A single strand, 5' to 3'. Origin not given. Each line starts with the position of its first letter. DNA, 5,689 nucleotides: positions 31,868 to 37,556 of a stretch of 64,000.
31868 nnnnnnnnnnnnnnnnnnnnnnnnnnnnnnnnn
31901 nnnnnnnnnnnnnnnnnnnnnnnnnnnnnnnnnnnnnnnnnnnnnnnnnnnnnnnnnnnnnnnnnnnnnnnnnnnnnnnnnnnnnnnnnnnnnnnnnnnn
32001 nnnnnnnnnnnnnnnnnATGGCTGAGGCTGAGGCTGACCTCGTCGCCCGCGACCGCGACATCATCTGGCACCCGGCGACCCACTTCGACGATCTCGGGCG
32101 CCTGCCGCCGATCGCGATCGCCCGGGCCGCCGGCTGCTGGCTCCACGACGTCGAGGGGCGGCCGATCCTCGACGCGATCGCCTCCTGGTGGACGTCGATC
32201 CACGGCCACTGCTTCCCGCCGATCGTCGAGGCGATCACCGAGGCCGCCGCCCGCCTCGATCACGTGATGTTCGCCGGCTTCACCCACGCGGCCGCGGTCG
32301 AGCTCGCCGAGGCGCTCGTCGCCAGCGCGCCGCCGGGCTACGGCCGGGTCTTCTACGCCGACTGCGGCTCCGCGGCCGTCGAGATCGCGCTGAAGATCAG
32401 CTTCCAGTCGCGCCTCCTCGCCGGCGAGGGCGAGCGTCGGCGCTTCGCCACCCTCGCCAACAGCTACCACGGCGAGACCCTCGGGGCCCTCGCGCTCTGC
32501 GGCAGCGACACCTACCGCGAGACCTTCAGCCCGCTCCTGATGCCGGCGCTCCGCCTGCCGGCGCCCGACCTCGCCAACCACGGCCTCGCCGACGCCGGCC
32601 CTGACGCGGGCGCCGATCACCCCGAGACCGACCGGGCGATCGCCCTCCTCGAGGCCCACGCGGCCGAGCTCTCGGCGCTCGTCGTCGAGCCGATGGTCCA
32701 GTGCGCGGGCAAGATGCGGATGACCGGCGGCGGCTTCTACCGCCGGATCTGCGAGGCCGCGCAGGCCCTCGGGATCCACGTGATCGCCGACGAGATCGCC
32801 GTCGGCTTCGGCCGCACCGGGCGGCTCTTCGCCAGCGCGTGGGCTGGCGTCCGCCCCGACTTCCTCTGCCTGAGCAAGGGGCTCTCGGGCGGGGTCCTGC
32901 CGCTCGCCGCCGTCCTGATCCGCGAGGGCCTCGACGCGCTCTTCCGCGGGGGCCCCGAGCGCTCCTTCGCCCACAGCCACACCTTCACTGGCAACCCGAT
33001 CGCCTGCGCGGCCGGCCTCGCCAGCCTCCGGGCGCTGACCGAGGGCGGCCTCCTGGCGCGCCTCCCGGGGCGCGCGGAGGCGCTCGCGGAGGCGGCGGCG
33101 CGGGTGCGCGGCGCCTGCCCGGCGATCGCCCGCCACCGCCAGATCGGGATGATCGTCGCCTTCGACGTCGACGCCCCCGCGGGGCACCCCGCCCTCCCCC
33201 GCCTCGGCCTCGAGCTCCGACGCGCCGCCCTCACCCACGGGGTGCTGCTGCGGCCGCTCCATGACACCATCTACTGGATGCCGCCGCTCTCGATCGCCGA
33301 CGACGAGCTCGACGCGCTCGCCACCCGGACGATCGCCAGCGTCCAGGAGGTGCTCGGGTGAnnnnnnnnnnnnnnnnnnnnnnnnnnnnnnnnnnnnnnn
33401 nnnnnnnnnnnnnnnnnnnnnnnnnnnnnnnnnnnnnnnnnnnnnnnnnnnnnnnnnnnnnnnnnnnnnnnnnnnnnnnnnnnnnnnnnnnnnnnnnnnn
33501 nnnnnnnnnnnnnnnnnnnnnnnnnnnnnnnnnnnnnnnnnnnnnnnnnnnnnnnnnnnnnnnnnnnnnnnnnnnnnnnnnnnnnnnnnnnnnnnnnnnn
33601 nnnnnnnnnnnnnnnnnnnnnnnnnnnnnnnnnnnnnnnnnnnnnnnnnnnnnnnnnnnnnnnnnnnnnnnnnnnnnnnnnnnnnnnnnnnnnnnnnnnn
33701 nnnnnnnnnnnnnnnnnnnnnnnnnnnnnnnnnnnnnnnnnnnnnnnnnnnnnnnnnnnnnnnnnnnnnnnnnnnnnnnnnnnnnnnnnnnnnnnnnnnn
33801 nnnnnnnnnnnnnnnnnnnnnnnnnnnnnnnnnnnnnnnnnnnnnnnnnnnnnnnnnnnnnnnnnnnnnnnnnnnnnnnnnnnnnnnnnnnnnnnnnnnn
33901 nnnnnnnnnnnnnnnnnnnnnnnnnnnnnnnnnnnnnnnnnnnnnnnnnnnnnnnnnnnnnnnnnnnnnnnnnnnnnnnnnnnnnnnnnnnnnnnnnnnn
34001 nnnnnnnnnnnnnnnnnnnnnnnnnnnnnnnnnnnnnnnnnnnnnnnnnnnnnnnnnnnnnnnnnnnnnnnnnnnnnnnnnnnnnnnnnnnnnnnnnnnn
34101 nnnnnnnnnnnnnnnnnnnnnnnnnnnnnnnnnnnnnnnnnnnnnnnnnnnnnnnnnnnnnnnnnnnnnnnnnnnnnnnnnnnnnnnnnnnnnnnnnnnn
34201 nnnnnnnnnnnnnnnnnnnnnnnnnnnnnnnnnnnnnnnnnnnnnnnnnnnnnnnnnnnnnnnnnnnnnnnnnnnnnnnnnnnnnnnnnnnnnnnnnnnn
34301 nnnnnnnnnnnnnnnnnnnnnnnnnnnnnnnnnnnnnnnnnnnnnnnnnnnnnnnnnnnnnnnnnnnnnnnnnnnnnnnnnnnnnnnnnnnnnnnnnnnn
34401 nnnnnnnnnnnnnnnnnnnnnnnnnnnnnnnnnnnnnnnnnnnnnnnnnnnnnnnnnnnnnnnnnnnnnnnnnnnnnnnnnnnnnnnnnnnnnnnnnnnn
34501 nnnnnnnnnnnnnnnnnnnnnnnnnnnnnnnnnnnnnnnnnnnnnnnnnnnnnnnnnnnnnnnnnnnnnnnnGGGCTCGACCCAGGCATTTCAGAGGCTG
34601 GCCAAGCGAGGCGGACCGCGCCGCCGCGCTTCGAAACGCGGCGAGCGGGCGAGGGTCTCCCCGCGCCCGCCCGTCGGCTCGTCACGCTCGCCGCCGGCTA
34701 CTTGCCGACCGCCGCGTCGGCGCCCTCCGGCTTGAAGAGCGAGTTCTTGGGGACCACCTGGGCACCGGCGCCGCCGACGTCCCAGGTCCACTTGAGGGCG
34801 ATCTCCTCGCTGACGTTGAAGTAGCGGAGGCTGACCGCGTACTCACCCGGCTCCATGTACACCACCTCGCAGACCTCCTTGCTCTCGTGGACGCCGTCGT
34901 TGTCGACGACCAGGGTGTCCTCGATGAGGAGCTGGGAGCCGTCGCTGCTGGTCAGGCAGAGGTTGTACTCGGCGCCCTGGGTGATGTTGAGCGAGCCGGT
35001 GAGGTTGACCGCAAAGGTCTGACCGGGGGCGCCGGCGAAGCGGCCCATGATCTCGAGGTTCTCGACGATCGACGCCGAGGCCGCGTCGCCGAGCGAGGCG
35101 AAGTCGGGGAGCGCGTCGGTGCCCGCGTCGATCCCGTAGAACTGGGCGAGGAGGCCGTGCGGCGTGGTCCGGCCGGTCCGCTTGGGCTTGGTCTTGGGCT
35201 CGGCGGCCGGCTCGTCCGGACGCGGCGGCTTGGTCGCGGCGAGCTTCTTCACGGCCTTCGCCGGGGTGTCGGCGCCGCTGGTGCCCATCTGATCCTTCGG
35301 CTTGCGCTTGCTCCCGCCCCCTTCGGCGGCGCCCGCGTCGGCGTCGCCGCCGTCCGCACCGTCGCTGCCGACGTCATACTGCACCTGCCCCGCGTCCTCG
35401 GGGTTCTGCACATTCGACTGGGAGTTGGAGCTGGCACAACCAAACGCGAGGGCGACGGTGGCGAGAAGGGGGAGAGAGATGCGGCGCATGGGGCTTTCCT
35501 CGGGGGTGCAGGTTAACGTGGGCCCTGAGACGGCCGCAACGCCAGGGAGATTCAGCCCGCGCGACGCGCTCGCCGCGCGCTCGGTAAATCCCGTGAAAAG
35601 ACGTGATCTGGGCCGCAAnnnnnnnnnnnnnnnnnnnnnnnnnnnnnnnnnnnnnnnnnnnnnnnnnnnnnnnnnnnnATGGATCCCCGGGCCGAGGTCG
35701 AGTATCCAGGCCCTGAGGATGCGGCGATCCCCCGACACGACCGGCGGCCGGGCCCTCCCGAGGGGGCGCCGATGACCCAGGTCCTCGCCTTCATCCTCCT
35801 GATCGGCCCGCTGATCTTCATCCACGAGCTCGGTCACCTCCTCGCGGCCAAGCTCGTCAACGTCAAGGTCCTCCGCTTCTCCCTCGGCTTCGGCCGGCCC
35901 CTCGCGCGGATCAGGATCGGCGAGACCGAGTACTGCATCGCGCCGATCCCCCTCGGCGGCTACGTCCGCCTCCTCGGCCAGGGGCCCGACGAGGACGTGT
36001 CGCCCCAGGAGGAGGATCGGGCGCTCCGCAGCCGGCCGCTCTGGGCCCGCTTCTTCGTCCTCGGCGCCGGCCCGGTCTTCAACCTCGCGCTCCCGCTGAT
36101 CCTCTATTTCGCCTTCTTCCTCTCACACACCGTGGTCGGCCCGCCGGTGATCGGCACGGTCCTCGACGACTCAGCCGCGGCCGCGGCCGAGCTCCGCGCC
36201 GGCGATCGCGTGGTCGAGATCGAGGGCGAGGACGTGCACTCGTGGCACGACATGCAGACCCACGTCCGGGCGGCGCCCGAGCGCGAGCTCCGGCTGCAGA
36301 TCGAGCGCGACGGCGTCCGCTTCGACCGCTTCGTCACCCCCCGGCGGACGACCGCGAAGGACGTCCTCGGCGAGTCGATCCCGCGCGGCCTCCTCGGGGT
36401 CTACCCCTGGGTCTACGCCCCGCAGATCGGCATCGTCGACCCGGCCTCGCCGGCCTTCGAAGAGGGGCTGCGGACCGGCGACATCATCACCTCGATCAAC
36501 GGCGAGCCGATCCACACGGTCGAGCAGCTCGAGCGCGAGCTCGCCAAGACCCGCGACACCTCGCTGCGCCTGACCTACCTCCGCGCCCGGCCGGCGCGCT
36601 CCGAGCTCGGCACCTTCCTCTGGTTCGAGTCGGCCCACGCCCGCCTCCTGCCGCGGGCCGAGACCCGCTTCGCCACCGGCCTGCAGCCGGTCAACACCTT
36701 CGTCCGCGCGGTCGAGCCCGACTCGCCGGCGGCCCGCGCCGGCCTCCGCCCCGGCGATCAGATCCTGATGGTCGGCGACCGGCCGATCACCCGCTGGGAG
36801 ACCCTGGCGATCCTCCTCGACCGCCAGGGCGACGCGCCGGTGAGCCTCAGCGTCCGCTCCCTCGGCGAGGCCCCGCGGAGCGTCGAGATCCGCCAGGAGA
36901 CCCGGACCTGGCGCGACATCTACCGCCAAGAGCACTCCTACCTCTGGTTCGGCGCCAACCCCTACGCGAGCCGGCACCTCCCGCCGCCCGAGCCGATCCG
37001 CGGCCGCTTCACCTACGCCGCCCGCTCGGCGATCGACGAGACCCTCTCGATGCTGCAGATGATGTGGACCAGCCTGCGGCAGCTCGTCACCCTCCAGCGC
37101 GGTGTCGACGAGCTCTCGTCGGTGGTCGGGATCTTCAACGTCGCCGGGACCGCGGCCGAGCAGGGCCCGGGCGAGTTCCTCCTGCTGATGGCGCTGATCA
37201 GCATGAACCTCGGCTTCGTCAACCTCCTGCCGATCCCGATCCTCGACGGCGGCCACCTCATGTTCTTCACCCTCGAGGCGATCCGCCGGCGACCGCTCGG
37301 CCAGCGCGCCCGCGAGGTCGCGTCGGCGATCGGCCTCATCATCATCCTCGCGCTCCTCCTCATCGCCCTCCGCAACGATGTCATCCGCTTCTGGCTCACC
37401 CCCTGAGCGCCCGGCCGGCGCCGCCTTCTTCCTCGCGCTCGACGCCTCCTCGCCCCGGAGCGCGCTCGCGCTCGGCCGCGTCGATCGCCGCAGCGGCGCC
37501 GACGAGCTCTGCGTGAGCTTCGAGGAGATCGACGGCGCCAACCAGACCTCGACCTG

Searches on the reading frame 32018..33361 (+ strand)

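Call 74: search_protein_families(library=pfam, max_evalue=0.00001, proteins=[window:32018-33361:+])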
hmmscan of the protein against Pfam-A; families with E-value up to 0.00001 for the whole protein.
window:32018-33361:+ (447 aa): 1 family
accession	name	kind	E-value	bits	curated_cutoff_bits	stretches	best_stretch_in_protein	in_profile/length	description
PF00202.27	Aminotran_3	-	2.5e-83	280.5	30.5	1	31-436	10-397/403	Aminotransferase class-III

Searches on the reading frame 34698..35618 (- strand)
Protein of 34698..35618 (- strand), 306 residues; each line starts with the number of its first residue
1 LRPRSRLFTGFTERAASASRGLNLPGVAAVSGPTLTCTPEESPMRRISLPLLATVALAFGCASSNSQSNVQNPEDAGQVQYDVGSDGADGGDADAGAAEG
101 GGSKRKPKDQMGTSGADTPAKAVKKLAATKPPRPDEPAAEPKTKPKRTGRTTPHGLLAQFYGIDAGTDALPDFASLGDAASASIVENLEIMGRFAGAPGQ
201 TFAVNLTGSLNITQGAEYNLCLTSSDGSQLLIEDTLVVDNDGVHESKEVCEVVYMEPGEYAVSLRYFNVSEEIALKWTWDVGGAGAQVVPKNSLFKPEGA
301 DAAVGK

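Call 74: search_protein_families(library=pfam, max_evalue=0.00001, proteins=[window:34698-35618:-])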
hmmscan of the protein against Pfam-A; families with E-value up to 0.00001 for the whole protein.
window:34698-35618:- (306 aa): 1 family
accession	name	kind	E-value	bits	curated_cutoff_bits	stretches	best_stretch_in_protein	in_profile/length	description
PF07691.17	PA14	-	9.7e-08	32.4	24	1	197-271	41-123/147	PA14 domain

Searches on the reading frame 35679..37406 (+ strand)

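Call 74: search_protein_families(library=pfam, max_evalue=0.00001, proteins=[window:35679-37406:+])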
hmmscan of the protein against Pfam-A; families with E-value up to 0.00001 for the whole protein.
window:35679-37406:+ (575 aa): 6 families
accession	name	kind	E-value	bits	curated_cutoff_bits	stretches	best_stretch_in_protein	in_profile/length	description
PF02163.28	Peptidase_M50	-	1.4e-61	208.1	27.2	1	37-559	1-221/221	Peptidase family M50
PF17820.7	PDZ_6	-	2.9e-36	123.4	27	3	341-393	1-53/54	PDZ domain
PF13180.12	PDZ_2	-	1.6e-26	92.8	27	2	253-302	19-69/80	PDZ domain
PF00595.29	PDZ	-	2.5e-22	79.5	23.2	1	339-380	26-67/81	PDZ domain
PF14685.13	PDZ_Tricorn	-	3e-13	50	25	0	256-303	30-79/88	Tricorn protease PDZ domain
PF21558.3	Pept_S41_N_bact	-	6.8e-09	35.9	27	0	166-196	14-45/87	Bacteroidetes, Peptidase, S41 family, N-terminal domain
